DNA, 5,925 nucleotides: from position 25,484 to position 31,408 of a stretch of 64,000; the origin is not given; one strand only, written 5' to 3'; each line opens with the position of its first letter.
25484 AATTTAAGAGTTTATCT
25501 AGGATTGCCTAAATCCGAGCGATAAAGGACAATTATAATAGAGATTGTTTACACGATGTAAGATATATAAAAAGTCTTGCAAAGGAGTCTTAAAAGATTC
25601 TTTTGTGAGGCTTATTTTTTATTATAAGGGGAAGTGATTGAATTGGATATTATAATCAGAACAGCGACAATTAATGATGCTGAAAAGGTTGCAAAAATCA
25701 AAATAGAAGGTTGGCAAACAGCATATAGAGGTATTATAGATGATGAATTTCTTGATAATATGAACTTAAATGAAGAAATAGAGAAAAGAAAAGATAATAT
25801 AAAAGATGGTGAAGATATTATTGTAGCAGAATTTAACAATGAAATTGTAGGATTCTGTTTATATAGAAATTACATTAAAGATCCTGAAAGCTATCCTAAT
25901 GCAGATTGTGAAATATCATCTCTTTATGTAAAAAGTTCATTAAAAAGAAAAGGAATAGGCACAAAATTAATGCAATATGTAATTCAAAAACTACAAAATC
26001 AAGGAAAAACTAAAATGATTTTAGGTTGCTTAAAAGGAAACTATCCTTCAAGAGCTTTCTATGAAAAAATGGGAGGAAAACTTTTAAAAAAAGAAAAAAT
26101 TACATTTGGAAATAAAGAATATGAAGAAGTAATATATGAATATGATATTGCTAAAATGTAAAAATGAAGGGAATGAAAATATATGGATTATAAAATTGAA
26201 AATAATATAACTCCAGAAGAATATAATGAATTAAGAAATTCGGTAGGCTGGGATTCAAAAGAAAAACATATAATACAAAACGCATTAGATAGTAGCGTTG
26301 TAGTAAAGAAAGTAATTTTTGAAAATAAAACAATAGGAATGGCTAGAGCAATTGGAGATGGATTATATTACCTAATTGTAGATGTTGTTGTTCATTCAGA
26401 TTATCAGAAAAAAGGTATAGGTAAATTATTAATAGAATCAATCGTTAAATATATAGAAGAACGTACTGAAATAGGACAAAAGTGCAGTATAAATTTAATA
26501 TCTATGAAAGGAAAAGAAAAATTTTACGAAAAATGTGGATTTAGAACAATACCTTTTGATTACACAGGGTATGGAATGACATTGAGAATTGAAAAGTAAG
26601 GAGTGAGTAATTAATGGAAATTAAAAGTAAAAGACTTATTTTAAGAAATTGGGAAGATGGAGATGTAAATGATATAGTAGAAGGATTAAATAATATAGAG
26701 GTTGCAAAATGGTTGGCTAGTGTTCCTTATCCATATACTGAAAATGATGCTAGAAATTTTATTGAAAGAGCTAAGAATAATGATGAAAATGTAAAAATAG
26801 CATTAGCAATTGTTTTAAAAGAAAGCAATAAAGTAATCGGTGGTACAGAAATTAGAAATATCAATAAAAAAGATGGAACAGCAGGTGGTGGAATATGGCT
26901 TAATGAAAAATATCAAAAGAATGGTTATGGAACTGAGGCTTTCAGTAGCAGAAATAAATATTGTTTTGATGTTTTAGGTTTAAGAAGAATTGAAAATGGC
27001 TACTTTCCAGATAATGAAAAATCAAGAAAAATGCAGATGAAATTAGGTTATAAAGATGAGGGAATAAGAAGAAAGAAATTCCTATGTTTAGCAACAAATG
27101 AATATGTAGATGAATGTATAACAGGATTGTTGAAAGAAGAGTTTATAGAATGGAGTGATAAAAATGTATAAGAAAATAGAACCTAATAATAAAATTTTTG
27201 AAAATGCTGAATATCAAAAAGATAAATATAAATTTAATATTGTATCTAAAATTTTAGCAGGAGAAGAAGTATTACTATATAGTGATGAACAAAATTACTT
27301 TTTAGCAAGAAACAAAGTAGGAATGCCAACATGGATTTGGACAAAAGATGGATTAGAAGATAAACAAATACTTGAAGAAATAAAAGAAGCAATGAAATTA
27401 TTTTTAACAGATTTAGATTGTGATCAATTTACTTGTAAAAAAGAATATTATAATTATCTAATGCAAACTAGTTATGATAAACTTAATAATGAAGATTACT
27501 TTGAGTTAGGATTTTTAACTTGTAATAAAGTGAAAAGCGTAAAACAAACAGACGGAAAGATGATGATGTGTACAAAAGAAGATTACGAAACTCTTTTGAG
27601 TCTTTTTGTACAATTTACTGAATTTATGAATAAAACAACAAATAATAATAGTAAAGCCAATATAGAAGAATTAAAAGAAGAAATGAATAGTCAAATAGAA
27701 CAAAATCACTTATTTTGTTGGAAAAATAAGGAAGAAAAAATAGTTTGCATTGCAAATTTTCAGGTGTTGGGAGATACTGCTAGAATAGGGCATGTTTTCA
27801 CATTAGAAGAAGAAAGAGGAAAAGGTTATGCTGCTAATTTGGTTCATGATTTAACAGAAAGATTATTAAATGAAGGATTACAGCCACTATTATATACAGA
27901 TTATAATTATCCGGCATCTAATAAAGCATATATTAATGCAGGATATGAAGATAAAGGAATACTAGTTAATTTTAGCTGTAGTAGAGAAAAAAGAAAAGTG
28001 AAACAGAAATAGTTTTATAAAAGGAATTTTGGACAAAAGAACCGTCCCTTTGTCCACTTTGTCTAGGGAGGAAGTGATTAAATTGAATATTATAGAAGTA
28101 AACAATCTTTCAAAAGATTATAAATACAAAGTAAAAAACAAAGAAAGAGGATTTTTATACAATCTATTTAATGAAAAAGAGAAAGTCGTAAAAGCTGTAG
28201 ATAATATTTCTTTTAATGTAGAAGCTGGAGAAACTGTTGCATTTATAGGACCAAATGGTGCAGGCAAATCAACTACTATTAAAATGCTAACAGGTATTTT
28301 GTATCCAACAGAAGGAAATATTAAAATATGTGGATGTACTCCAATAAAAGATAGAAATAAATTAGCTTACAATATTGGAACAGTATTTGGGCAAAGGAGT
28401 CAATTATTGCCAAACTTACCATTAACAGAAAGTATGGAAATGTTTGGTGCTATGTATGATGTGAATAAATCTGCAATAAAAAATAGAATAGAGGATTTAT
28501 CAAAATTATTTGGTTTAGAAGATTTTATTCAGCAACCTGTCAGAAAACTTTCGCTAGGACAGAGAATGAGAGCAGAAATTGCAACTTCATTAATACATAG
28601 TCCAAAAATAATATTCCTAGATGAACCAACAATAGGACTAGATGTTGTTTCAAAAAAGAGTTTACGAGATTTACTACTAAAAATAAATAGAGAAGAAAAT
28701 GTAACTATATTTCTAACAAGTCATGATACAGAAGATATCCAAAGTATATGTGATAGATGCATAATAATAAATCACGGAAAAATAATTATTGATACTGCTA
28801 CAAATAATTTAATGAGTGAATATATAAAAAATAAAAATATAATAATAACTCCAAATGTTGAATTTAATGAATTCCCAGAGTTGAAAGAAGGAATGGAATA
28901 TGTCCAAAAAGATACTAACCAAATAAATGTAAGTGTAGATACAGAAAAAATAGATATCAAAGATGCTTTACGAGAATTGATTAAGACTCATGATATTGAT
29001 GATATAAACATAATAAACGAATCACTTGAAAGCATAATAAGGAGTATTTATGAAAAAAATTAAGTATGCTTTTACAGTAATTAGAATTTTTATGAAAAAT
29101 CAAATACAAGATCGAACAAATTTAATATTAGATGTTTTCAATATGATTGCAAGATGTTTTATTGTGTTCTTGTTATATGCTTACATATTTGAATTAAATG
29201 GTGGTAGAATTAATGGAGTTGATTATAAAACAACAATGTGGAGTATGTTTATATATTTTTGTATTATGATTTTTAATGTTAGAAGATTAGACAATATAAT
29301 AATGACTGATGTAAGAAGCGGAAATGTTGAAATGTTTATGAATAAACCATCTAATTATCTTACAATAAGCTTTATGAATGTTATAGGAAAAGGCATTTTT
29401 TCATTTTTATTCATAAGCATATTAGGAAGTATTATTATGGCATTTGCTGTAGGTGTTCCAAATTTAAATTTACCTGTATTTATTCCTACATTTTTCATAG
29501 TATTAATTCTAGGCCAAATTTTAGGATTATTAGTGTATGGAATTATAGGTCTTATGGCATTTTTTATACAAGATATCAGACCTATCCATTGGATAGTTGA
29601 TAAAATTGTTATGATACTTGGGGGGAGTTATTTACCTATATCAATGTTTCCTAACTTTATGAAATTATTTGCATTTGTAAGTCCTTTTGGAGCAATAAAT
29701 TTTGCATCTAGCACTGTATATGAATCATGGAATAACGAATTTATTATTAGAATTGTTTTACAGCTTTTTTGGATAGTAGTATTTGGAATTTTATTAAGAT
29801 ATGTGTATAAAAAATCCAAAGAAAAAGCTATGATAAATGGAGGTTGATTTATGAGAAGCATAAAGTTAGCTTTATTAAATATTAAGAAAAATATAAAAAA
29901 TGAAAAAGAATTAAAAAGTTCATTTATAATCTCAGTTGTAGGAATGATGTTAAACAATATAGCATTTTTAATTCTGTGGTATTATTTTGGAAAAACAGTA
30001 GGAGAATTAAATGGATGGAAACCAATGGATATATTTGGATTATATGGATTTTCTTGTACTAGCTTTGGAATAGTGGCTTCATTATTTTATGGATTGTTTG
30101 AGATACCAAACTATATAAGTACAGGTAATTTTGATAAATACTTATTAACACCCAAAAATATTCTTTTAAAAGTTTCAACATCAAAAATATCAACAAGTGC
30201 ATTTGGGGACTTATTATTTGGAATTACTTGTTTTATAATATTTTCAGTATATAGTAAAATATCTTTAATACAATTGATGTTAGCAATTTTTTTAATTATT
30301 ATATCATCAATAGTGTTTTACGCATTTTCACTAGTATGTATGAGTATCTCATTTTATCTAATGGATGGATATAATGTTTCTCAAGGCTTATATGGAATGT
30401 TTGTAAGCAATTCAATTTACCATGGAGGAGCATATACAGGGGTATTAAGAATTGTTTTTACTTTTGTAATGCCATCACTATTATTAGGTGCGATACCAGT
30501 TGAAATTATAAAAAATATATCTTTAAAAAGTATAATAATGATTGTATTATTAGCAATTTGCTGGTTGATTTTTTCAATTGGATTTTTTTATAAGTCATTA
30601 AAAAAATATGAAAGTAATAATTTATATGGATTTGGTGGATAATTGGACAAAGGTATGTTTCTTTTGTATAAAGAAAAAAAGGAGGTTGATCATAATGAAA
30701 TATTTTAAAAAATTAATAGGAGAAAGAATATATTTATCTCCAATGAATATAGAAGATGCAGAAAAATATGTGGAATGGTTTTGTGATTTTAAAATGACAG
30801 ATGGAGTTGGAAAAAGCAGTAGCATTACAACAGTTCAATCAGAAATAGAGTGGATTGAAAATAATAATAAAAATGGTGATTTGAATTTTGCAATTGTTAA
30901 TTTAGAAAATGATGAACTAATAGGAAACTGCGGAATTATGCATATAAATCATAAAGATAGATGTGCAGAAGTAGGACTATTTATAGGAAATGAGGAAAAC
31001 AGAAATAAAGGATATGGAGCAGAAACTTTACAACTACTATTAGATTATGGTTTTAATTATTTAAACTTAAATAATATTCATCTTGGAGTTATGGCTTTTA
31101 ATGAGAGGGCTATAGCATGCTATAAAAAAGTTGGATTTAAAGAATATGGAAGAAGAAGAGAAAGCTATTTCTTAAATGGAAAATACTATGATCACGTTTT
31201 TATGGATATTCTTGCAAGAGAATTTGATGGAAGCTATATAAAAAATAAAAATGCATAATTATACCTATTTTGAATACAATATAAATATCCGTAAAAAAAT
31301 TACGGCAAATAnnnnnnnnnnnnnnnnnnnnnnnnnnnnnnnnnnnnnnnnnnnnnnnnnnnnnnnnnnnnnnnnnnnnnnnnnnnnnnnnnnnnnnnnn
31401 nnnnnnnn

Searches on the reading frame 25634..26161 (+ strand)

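Call 87: search_protein_families(library=pfam, proteins=[window:25634-26161:+], max_evalue=0.0001)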
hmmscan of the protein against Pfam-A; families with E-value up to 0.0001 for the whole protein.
window:25634-26161:+ (175 aa): 6 families
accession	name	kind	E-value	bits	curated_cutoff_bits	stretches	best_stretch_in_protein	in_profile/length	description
PF00583.31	Acetyltransf_1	-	1.1e-19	71.3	20.7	1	51-147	24-115/116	Acetyltransferase (GNAT) family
PF13508.13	Acetyltransf_7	-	2.3e-13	50.8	27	1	59-147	2-81/84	Acetyltransferase (GNAT) domain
PF13673.13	Acetyltransf_10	-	2.3e-11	44.2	23.6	1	38-152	12-111/128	Acetyltransferase (GNAT) domain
PF08445.16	FR47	-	2.9e-10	40.4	22.1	1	91-153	21-82/86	FR47-like protein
PF13302.13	Acetyltransf_3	-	2.3e-07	32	25.4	1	6-148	2-137/138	Acetyltransferase (GNAT) domain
PF13527.13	Acetyltransf_9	-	7.7e-05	23.1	25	0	9-147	3-123/127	Acetyltransferase (GNAT) domain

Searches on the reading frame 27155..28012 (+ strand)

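Call 75: search_protein_families(library=pfam, proteins=[window:27155-28012:+], max_evalue=0.00001)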
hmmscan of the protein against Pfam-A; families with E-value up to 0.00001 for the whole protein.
window:27155-28012:+ (285 aa): 3 families
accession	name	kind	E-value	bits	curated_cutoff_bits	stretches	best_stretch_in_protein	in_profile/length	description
PF00583.31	Acetyltransf_1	-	1.2e-06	29.2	20.7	1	178-259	24-111/116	Acetyltransferase (GNAT) family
PF08445.16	FR47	-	4.1e-06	27.1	22.1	1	208-265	21-78/86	FR47-like protein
PF13673.13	Acetyltransf_10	-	7.2e-06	26.4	23.6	0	174-266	19-109/128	Acetyltransferase (GNAT) domain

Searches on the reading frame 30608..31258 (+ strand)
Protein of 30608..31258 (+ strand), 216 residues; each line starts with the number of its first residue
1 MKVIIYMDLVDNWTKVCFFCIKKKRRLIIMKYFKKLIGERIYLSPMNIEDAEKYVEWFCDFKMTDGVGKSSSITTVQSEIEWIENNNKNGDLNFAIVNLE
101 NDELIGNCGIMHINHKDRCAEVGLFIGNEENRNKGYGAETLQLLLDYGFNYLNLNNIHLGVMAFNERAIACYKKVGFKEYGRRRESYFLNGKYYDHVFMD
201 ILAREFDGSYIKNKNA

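Call 87: search_protein_families(library=pfam, proteins=[window:30608-31258:+], max_evalue=0.0001)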
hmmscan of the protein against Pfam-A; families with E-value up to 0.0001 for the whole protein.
window:30608-31258:+ (216 aa): 4 families
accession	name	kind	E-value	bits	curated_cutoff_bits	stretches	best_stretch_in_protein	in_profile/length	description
PF13302.13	Acetyltransf_3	-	6.8e-22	79.1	25.4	1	40-178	1-138/138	Acetyltransferase (GNAT) domain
PF13420.13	Acetyltransf_4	-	4.2e-18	66.3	24.3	1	47-197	5-154/155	Acetyltransferase (GNAT) domain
PF00583.31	Acetyltransf_1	-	1.8e-12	48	20.7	1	86-177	28-116/116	Acetyltransferase (GNAT) family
PF13523.12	Acetyltransf_8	-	4.4e-05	23.6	27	1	120-180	80-140/145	Acetyltransferase (GNAT) domain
